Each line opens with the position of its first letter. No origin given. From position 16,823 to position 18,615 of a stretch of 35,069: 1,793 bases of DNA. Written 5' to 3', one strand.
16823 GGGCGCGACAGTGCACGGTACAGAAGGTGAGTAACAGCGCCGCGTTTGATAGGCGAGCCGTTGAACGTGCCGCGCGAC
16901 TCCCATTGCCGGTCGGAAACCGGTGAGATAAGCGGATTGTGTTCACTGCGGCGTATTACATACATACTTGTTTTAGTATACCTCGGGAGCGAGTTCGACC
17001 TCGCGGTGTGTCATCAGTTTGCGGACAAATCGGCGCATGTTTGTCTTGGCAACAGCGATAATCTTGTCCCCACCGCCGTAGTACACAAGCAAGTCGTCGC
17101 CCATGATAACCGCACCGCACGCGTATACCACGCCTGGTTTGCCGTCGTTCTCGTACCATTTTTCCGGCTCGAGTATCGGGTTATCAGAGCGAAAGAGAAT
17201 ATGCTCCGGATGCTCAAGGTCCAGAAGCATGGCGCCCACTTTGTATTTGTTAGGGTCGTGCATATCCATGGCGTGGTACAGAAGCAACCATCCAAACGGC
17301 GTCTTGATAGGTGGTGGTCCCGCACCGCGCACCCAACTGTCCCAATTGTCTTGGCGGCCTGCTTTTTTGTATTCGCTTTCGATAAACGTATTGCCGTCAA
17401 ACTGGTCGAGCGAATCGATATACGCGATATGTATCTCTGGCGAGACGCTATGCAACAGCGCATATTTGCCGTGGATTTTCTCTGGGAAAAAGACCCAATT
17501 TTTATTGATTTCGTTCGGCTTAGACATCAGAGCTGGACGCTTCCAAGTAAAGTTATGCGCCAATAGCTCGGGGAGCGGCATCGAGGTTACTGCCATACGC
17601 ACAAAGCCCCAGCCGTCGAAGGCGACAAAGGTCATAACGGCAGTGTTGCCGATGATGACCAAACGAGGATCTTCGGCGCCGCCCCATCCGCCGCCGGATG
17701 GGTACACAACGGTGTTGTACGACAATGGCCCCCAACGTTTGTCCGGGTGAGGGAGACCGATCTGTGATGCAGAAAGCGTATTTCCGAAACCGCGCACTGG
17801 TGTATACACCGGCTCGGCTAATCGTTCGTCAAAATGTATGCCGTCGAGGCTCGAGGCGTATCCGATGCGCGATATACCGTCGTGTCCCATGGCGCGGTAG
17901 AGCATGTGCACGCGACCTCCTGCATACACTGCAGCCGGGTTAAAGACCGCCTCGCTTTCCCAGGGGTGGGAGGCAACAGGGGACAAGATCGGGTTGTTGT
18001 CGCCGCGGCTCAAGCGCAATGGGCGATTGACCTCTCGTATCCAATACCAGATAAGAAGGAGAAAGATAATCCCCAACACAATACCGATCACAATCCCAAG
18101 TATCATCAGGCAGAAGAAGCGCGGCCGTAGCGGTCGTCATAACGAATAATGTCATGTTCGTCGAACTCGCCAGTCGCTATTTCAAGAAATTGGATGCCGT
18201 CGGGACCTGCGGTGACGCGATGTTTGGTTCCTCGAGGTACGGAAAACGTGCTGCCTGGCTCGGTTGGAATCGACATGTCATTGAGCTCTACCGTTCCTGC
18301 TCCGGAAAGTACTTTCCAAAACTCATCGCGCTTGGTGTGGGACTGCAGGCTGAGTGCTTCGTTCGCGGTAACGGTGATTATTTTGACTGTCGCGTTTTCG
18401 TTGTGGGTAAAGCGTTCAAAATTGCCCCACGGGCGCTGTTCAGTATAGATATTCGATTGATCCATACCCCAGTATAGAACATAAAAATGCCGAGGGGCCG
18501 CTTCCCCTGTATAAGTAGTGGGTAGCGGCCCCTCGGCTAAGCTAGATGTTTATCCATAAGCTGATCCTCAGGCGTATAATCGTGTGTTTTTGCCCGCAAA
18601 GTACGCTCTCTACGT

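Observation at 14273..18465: Compact operon that could take beta-mannosides to fructose-6-P: PMI cupin, three GH130 modules and a eukaryotic-type PMM-like HAD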

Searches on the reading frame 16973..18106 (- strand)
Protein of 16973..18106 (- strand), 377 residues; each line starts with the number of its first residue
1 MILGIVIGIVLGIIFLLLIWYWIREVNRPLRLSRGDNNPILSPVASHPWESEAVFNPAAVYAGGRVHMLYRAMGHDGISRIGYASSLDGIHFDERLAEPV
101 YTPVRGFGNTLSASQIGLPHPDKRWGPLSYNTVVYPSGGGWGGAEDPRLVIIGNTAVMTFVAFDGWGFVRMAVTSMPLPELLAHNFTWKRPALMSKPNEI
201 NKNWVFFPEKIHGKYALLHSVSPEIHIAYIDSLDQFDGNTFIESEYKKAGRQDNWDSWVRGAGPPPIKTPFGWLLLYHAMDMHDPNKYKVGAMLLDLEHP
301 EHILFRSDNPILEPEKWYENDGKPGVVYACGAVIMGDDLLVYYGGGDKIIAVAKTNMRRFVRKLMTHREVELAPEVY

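Call 3: search_protein_families(library=pfam, proteins=[window:16973-18106:-], max_evalue=0.01)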
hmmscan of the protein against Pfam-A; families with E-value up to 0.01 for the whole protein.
window:16973-18106:- (377 aa): 1 family
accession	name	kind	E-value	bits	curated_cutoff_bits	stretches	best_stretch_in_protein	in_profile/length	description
PF04041.19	Glyco_hydro_130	-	3.5e-44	151.5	26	2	143-361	98-315/320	beta-1,4-mannooligosaccharide phosphorylase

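Call 4: search_protein_families(library=ncbifam, proteins=[window:16973-18106:-], max_evalue=0.01)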
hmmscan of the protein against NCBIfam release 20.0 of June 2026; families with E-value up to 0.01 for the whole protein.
window:16973-18106:- (377 aa): 3 families
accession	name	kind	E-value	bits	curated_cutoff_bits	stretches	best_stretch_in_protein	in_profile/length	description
NF052550.1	BManbPhaseBMBP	equivalog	1.3e-65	221.7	450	2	143-358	89-292/296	beta-1,2-mannobiose phosphorylase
NF050092.1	BtaManbiosPhlase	equivalog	5.8e-39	134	550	1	134-364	128-350/351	BtaManbiosPhlase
NF058598.1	BetMansidBT3780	equivalog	7.4e-27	94.4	550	2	208-355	204-362/366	beta-1,2-mannosidase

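Call 8: search_solved_structures(query=window:16973-18106:-, max_evalue=0.001, show_alignments=2)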
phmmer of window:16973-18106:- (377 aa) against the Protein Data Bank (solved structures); distinct sequences matched with E-value up to 0.001: 18.
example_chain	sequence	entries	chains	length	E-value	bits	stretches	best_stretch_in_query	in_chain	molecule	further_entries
9fj8_A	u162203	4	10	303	4.6e-50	173.8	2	143-358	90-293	1,2-beta-oligomannan phosphorylase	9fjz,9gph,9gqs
7fip_A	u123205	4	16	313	5e-47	163.8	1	30-355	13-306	Beta-1,2-mannobiose phosphorylase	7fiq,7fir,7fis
5b0p_A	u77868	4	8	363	9.9e-28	100.3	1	106-364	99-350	Lin0857 protein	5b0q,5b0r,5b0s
9eqq_A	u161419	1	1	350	9e-27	97.1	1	165-361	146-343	Uhgb_MS mannoside synthase from an unknown human gut bacterium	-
9erg_A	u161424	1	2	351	9e-27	97.1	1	165-361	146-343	Uhgb_MS mannoside synthase from an unknown human gut bacterium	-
9erh_A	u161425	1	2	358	9e-27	97.1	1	169-361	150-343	Uhgb_MS mannoside synthase from an unknown human gut bacterium in complex with 1,2-beta-ma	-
1vkd_A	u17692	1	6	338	3.2e-23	85.4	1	199-353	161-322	conserved hypothetical protein TM1225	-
5a7v_B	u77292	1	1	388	7.8e-20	74.3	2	142-357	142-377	PUTATIVE GLYCOSIDASE PH117-RELATED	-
5a7v_A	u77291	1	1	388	7.8e-20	74.3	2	142-357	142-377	PUTATIVE GLYCOSIDASE PH117-RELATED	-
4onz_A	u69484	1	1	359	1.6e-19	73.2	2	142-355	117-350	putative glycoside hydrolase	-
3qc2_A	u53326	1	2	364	2.3e-19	72.7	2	142-359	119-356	glycosyl hydrolase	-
3taw_A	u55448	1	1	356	2.3e-19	72.7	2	209-356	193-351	Hypothetical glycoside hydrolase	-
4udg_A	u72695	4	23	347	1.8e-18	69.8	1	200-353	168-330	UHGB_MP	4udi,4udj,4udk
4udk_E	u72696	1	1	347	1.8e-18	69.8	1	200-353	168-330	UHGB_MP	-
5ayd_A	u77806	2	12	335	4.7e-18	68.4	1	199-368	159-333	Beta-1,4-mannooligosaccharide phosphorylase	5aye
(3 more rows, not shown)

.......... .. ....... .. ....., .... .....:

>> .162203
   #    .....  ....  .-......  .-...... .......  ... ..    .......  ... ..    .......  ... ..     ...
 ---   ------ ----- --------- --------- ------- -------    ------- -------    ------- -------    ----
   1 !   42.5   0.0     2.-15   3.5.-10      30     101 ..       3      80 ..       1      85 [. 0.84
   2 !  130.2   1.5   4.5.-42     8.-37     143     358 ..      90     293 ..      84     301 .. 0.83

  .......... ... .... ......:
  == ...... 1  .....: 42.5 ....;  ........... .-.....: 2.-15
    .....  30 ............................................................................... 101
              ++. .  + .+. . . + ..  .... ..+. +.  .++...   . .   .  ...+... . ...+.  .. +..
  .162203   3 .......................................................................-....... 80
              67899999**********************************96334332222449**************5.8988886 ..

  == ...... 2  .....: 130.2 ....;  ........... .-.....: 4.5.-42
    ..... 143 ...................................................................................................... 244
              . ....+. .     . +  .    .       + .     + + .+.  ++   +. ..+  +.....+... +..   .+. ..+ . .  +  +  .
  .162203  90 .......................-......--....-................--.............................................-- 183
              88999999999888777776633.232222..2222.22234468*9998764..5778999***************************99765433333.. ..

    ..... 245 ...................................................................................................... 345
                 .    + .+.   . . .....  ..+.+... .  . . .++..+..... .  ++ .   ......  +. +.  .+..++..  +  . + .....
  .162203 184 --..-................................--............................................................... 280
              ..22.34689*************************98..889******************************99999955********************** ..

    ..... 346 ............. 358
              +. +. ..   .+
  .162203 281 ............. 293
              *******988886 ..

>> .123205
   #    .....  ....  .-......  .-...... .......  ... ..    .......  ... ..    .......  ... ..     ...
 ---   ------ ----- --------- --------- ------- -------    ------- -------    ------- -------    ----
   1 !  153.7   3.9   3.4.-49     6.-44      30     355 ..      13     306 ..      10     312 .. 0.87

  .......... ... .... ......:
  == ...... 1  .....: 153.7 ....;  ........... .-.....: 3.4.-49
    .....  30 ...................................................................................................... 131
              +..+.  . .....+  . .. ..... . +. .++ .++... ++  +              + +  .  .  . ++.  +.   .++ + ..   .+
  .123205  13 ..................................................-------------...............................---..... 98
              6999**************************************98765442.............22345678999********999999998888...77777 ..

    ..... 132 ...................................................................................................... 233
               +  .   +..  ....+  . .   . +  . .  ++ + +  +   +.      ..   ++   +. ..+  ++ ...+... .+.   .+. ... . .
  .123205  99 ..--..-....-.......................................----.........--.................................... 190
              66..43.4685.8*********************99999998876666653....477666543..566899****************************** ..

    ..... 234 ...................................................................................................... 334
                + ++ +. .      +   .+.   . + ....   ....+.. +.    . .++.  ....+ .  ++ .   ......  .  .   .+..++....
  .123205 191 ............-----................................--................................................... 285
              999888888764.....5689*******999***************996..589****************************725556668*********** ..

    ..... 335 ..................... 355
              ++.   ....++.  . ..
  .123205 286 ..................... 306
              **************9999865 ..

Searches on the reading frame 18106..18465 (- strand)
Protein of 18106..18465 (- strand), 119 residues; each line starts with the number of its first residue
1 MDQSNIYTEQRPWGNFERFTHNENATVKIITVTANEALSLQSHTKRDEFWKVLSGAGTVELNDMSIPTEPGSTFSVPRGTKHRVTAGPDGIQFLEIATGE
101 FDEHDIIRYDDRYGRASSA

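Call 3: search_protein_families(library=pfam, proteins=[window:18106-18465:-], max_evalue=0.01)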
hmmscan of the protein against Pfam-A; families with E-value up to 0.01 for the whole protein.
window:18106-18465:- (119 aa): 2 families
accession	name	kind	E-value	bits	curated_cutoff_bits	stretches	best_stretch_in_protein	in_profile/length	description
PF01050.24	MannoseP_isomer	-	7.3e-18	65.3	23.6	1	10-111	13-116/116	Mannose-6-phosphate isomerase C-terminal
PF07883.17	Cupin_2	-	8.3e-08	32.3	27.2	1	32-85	5-57/70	Cupin domain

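Call 4: search_protein_families(library=ncbifam, proteins=[window:18106-18465:-], max_evalue=0.01)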
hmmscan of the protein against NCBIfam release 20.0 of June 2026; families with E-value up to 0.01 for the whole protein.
window:18106-18465:- (119 aa): 2 families
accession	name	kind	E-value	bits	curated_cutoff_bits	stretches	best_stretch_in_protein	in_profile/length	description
TIGR01479.1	GMP_PMI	equivalog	1.6e-18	66.8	372.95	1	10-115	360-467/467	mannose-1-phosphate guanylyltransferase/mannose-6-phosphate isomerase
NF012004.0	PRK15460.1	equivalog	3.6e-15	55.6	859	1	10-115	370-477/478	mannose-1-phosphate guanyltransferase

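Call 22: search_solved_structures(query=window:18106-18465:-, max_evalue=0.01, show_alignments=3)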
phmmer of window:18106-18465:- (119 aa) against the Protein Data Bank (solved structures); distinct sequences matched with E-value up to 0.01: 1.
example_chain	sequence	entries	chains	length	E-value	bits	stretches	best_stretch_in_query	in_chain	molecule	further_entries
2y0o_A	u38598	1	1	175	0.0012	21.9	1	66-107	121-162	PROBABLE D-LYXOSE KETOL-ISOMERASE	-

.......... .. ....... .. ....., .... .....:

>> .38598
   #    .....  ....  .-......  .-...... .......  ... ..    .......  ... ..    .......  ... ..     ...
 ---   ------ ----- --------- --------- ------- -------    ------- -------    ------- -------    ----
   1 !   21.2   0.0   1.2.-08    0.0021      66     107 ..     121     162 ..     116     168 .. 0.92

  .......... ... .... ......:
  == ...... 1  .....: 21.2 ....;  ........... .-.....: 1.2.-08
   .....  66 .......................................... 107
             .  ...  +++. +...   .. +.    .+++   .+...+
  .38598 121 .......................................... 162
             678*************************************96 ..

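Call 48: search_solved_structures(query=A1, max_evalue=1, show_alignments=3)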
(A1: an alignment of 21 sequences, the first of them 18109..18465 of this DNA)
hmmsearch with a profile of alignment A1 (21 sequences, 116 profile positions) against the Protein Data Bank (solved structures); distinct sequences matched with E-value up to 1: 62 (the best 60 are shown).
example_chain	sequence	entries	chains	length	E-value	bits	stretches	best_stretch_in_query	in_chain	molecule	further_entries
7zvy_G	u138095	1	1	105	1.1e-08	38.2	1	25-109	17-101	Cupin_2 domain-containing protein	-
7zvy_E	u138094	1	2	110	1.3e-08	38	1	25-109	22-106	Cupin_2 domain-containing protein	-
7zvm_A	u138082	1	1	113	1.4e-08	37.9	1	25-99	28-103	Mannose-6-phosphate isomerase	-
7zvy_B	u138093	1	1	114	1.4e-08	37.9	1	25-109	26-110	Cupin_2 domain-containing protein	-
7zvy_A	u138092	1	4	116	1.4e-08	37.9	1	25-109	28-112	Cupin_2 domain-containing protein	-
3rns_A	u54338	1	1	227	5.7e-07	32.7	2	27-97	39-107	Cupin 2 conserved barrel domain protein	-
4met_A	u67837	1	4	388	2.6e-05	27.4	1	41-111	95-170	Oxalate decarboxylase OxdC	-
3s0m_A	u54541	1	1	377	3.3e-05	27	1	41-111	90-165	Oxalate decarboxylase oxdC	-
6ufi_A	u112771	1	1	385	4.2e-05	26.7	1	33-111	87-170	Cupin domain-containing protein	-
3cew_A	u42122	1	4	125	4.5e-05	26.6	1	41-96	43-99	Uncharacterized cupin protein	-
3d82_A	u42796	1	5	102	6.4e-05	26.1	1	32-89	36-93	Cupin 2, conserved barrel domain protein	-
2uy8_A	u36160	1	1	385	7.2e-05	25.9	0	34-111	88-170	OXALATE DECARBOXYLASE OXDC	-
6tzp_A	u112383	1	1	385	8.3e-05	25.7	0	39-111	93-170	Oxalate decarboxylase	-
5vg3_A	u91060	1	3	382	0.00011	25.3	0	41-111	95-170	Oxalate decarboxylase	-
1j58_A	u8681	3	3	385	0.00011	25.3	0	41-111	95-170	YVRK PROTEIN | OXALATE DECARBOXYLASE OXDC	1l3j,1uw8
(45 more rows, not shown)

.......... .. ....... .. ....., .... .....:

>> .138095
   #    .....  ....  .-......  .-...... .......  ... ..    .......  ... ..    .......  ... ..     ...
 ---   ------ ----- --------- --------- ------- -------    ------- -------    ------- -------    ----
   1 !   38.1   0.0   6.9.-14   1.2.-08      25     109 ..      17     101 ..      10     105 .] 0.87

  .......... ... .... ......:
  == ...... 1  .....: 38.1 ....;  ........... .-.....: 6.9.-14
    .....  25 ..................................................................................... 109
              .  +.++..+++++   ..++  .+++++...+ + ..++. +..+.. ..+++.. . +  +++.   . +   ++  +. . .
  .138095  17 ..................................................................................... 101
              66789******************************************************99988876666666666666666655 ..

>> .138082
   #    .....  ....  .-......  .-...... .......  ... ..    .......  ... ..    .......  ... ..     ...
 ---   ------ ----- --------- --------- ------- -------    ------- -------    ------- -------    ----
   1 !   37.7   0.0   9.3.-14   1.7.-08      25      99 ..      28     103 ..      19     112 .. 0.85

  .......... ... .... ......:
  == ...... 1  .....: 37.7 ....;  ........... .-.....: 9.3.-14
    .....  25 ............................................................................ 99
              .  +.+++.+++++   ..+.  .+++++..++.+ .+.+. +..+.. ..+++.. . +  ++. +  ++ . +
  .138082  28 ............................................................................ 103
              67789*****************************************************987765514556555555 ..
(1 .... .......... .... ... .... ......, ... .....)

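Call 82: find_related_loci(query=window:18109-18465:-, collection=genome_contigs, flank=6000)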
Query window:18109-18465:- (119 aa) in genome_contigs; peptide patterns used: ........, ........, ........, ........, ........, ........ (x = any residue, [..] = any of these).
50 stretches matched a pattern; 5 encode a relative of the query (tblastn E <= 1e-3); 5 distinct loci.
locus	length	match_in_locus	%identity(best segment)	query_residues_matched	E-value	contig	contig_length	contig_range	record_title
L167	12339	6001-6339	61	4-116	3e-44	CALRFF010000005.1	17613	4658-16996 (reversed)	MAG: Candidatus Nomurabacteria bacterium isolate TH-Jun18-118 genome assembly, contig: TH-Jun18-C6803, whole genome shot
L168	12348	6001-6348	50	1-116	3e-39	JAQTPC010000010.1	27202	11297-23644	MAG: Candidatus Paceibacterota bacterium isolate STB_107 NODE_3770_length_27202_cov_3.978800_Sandtown_B, whole genome sh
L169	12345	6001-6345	52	1-115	4e-39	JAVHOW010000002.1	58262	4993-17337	MAG: Candidatus Paceibacterota bacterium isolate auto_41_21 WB_2019_0_2um_143_length_58262_cov_11, whole genome shotgun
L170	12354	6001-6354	47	1-118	1e-38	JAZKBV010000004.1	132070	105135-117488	MAG: Patescibacteria group bacterium isolate ADI_H3L2_122-bin008 ADIH3L2_B008_0_000000000004, whole genome shotgun seque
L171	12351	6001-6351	47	1-117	4e-37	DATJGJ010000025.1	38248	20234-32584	MAG TPA_asm: Candidatus Paceibacterota bacterium isolate SMAG_U15483 k141_7264174, whole genome shotgun sequence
